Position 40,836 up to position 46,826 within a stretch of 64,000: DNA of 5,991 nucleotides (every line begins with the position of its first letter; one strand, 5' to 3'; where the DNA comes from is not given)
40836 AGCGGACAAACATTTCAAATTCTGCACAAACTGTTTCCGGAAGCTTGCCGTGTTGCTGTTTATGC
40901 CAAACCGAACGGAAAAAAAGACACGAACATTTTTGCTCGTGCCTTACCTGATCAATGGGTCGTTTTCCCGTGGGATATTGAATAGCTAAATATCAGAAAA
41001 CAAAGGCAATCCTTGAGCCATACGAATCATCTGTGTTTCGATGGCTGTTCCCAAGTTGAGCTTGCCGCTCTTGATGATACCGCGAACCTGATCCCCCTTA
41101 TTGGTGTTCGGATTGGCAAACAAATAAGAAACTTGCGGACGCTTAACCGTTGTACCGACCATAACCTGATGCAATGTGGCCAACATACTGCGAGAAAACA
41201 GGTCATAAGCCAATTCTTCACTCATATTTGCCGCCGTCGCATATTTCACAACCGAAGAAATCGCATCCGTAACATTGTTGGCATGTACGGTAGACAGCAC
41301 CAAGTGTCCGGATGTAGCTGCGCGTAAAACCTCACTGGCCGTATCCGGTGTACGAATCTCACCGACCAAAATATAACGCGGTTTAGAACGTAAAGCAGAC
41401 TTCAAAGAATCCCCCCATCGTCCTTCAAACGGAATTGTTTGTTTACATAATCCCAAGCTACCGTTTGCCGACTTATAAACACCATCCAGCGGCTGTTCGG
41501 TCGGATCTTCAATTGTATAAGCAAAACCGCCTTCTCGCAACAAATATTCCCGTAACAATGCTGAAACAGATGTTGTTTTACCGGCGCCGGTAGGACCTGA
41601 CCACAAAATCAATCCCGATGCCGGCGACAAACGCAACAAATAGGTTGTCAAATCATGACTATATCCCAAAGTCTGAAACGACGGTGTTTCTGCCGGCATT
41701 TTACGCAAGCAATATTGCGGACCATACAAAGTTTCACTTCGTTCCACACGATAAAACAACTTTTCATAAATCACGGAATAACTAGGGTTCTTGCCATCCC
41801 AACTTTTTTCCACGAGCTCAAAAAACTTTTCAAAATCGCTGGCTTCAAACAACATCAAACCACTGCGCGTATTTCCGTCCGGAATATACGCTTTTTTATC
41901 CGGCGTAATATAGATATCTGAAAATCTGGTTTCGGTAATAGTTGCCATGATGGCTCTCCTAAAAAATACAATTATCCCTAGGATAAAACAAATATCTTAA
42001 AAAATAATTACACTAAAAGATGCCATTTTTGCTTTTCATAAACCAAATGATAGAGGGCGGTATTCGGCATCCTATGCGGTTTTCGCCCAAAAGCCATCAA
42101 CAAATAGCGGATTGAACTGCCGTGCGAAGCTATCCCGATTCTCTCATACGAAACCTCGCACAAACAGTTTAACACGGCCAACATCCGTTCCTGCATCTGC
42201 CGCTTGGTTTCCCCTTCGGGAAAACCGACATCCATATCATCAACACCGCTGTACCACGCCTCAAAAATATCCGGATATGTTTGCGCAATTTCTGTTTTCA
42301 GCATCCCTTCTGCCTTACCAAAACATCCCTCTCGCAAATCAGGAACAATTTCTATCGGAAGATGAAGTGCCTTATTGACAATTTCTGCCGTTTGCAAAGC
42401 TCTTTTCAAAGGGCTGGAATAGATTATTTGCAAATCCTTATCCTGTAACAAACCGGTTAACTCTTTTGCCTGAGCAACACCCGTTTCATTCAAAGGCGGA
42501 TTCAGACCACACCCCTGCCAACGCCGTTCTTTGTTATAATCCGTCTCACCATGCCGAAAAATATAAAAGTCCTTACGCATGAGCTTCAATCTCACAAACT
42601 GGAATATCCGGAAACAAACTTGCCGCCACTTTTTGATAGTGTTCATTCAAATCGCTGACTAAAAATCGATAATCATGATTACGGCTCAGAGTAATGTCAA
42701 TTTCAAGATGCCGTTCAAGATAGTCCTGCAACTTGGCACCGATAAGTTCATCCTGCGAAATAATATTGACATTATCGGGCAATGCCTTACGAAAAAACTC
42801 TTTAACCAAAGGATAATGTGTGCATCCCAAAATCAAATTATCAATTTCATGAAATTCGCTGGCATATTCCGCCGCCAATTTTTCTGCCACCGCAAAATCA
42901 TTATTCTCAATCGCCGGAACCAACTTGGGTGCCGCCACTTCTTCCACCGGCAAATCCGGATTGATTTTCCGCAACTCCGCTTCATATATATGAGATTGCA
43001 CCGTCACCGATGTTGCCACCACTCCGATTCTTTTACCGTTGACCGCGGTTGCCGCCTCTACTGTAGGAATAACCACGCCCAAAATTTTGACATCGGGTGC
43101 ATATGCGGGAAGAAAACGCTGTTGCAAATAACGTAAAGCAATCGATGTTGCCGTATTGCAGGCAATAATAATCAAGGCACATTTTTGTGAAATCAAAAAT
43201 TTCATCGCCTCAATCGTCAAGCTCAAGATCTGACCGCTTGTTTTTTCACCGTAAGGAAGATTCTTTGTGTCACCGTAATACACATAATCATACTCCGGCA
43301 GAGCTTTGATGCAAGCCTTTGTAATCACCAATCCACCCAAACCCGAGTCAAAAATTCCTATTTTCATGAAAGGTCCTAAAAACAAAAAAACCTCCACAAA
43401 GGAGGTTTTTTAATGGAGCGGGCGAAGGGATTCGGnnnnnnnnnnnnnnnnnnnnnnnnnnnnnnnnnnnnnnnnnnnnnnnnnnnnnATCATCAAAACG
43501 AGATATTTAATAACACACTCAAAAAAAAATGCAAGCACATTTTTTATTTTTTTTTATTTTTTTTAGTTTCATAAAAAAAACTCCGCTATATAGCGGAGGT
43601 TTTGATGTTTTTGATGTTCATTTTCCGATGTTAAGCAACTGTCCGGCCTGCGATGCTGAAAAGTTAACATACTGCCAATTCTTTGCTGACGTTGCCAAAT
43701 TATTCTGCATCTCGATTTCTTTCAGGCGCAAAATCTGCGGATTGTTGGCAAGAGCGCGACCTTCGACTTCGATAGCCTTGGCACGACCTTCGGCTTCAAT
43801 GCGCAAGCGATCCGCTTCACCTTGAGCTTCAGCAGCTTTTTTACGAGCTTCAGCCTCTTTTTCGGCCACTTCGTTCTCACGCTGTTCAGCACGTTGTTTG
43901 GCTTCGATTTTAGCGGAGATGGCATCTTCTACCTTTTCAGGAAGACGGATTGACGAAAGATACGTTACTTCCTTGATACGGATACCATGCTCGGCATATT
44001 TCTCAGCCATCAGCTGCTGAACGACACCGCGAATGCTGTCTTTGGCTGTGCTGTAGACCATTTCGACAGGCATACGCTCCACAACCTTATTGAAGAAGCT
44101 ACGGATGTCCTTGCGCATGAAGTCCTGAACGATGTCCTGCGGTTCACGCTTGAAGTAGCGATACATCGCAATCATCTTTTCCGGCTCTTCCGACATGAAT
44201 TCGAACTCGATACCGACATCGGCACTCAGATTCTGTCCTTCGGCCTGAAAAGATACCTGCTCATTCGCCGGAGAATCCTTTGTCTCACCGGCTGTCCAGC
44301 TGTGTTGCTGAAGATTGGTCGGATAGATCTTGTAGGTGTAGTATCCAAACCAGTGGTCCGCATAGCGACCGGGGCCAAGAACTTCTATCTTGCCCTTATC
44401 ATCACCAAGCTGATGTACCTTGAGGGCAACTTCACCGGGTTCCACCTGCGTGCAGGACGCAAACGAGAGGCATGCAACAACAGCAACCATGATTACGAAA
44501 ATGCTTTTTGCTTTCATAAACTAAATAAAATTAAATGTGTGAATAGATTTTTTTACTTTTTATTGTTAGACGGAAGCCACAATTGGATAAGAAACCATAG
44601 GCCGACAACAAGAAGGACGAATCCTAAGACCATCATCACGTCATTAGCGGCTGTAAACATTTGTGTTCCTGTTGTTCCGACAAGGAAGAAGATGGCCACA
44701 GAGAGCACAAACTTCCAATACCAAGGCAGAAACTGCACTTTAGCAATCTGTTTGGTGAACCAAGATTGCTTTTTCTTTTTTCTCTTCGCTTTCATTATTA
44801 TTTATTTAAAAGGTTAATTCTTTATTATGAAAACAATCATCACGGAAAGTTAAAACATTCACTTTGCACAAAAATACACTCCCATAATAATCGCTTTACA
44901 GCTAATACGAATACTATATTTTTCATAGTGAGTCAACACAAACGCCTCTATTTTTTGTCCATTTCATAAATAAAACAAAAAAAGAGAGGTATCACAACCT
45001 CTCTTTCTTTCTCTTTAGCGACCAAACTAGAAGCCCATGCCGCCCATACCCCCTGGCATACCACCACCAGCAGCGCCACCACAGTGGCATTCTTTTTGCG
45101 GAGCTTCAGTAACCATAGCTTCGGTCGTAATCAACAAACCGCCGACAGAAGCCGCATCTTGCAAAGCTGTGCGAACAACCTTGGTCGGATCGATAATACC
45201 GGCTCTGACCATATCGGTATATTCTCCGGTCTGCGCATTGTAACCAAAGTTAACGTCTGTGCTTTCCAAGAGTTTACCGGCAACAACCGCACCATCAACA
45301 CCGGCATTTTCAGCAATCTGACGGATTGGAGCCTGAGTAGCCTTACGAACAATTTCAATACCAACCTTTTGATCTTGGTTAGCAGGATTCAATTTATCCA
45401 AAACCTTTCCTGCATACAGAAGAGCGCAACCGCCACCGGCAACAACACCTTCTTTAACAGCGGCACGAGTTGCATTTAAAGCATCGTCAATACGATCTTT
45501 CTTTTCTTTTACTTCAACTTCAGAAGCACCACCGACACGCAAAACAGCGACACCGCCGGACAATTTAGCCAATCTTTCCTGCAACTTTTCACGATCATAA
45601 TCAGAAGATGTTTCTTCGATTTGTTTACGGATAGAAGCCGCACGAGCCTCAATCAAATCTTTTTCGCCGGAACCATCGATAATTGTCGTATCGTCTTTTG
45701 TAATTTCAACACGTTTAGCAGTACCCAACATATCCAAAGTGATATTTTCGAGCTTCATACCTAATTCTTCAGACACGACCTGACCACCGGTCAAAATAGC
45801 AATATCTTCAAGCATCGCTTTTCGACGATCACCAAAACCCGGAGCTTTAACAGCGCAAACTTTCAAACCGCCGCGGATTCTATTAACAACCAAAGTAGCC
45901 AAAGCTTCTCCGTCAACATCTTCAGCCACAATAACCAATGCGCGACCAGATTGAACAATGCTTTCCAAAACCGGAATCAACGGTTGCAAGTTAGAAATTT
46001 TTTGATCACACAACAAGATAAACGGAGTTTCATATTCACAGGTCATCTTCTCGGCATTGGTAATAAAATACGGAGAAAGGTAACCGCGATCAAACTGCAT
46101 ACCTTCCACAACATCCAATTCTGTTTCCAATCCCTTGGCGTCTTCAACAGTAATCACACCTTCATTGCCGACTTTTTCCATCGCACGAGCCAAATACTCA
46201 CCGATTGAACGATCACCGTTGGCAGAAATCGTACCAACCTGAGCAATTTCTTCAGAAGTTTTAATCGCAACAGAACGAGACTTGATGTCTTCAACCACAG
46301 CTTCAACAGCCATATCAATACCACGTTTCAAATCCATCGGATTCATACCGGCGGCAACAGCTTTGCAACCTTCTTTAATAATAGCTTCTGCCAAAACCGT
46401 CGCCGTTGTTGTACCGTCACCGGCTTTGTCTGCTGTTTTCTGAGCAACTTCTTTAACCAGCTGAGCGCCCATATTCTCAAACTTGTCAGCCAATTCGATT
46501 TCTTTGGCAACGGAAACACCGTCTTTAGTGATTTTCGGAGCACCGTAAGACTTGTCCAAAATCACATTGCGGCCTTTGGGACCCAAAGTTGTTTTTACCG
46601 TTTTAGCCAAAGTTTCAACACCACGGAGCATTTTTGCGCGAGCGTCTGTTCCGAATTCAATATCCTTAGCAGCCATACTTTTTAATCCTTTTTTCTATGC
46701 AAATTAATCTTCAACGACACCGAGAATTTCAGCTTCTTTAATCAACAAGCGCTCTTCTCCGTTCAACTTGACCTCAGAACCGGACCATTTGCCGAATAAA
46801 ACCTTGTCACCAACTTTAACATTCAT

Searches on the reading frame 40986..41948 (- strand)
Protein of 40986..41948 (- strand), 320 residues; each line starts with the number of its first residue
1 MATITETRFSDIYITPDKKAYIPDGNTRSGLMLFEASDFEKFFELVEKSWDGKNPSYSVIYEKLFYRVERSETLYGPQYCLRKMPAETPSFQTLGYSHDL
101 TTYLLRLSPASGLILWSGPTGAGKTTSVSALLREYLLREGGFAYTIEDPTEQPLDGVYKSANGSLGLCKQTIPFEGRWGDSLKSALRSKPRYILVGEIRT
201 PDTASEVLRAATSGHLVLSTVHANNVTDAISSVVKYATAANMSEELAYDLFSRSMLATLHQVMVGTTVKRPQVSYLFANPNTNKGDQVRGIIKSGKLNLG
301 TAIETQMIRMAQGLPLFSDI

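Call 54: search_protein_families(library=pfam, proteins=[window:40986-41948:-], max_evalue=0.00001)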
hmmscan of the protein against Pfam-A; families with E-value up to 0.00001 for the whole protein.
window:40986-41948:- (320 aa): 1 family
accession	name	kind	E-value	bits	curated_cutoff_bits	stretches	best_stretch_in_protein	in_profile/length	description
PF00437.27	T2SSE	-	1.9e-30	106.2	24.9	1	66-250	94-264/370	Type II/IV secretion system protein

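Call 56: search_protein_families(library=ncbifam, proteins=[window:40986-41948:-], max_evalue=0.001)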
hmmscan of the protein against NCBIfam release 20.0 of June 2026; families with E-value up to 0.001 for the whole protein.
window:40986-41948:- (320 aa): 17 families
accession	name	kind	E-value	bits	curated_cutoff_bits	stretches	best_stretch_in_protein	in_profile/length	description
TIGR01420.1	pilT_fam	subfamily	3.1e-29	102.3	319.1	1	66-269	80-273/343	PilT/PilU family type 4a pilus ATPase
NF041000.1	ATPase_ComGA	equivalog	2.1e-28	99.1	300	1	106-237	123-246/267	competence type IV pilus ATPase ComGA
TIGR02538.1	type_IV_pilB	equivalog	2.4e-24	85.9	675.65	1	64-235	266-431/564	type IV-A pilus assembly ATPase PilB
TIGR02533.1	type_II_gspE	equivalog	4.4e-22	78.4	630.25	1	87-234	218-357/486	type II secretion system ATPase GspE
NF007755.0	PRK10436.1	equivalog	6.1e-22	77.9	617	1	75-234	180-333/465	type II secretion system protein GspE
TIGR02525.1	plasmid_TraJ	equivalog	3.2e-20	72.4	368.3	1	80-267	121-301/372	plasmid transfer ATPase TraJ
NF053534.1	T4PilAsmATPsTfpB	equivalog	6.9e-20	71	850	1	90-234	314-450/584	type IV pilus assembly ATPase TfpB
TIGR02524.1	dot_icm_DotB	equivalog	9.3e-19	67.8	463.3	1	76-237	102-260/358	Dot/Icm type IV secretion system ATPase DotB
NF058587.1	archaellum_moto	equivalog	3.6e-13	49.1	550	1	96-231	260-391/527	archaellum flagellar ATPase motor FlaI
TIGR02788.1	VirB11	equivalog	9.3e-12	44.6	249.95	1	114-260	147-289/308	P-type DNA transfer ATPase VirB11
NF053672.1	bindosome_BasE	exception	2.7e-10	39.6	1000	1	97-235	256-390/512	bindosome assembly system ATPase subunit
TIGR03819.1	heli_sec_ATPase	hypoth_equivalog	1.8e-09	37.3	373.15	1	109-248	176-312/340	TadA family conjugal transfer-associated ATPase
TIGR02782.1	TrbB_P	equivalog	2e-08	33.9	304.55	1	114-233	139-252/303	P-type conjugative transfer ATPase TrbB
NF010469.0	PRK13894.1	subfamily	1.1e-07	31.5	508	1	114-235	152-266/320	conjugal transfer ATPase TrbB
NF010407.0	PRK13833.1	subfamily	9.1e-06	25.3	499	1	114-236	147-262/323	conjugal transfer protein TrbB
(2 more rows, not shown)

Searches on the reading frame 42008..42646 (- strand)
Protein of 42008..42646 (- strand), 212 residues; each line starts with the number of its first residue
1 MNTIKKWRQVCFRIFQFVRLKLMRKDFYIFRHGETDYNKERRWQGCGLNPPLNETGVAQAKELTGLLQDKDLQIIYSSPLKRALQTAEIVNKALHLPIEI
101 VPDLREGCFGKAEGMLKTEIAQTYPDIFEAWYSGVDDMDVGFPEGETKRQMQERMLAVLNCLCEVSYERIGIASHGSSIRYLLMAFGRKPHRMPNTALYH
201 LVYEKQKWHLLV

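Call 54: search_protein_families(library=pfam, proteins=[window:42008-42646:-], max_evalue=0.00001)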
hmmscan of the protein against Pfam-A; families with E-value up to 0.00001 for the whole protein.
window:42008-42646:- (212 aa): 1 family
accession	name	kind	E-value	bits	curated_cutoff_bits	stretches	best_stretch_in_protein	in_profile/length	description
PF00300.27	His_Phos_1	-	1.2e-46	159.2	21.7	1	28-211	2-189/194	Histidine phosphatase superfamily (branch 1)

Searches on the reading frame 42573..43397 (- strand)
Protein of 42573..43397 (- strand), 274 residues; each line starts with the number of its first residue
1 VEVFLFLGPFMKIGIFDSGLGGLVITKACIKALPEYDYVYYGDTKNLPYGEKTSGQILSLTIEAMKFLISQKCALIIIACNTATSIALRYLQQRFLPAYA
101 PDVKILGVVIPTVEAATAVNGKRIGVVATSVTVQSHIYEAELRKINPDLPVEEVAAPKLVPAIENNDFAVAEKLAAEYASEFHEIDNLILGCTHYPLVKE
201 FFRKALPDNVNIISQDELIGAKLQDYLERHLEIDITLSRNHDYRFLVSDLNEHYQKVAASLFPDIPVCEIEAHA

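Call 54: search_protein_families(library=pfam, proteins=[window:42573-43397:-], max_evalue=0.00001)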
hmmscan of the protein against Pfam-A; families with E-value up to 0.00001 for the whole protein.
window:42573-43397:- (274 aa): 1 family
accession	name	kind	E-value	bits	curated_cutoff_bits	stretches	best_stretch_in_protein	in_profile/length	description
PF01177.27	Asp_Glu_race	-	8.6e-15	55.5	31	1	60-206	55-196/211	Asp/Glu/Hydantoin racemase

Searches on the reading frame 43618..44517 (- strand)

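Call 54: search_protein_families(library=pfam, proteins=[window:43618-44517:-], max_evalue=0.00001)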
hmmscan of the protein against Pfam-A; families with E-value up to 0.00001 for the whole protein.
window:43618-44517:- (299 aa): 1 family
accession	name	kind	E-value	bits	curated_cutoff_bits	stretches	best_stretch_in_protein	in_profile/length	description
PF01145.31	Band_7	-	1.7e-17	64.5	23.6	1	24-222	2-176/176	SPFH domain / Band 7 family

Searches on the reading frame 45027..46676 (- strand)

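Call 54: search_protein_families(library=pfam, proteins=[window:45027-46676:-], max_evalue=0.00001)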
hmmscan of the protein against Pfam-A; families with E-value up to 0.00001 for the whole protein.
window:45027-46676:- (549 aa): 1 family
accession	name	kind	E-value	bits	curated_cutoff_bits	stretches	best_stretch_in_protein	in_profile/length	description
PF00118.29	Cpn60_TCP1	-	4.3e-81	273.5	34.3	1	23-524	1-488/490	TCP-1/cpn60 chaperonin family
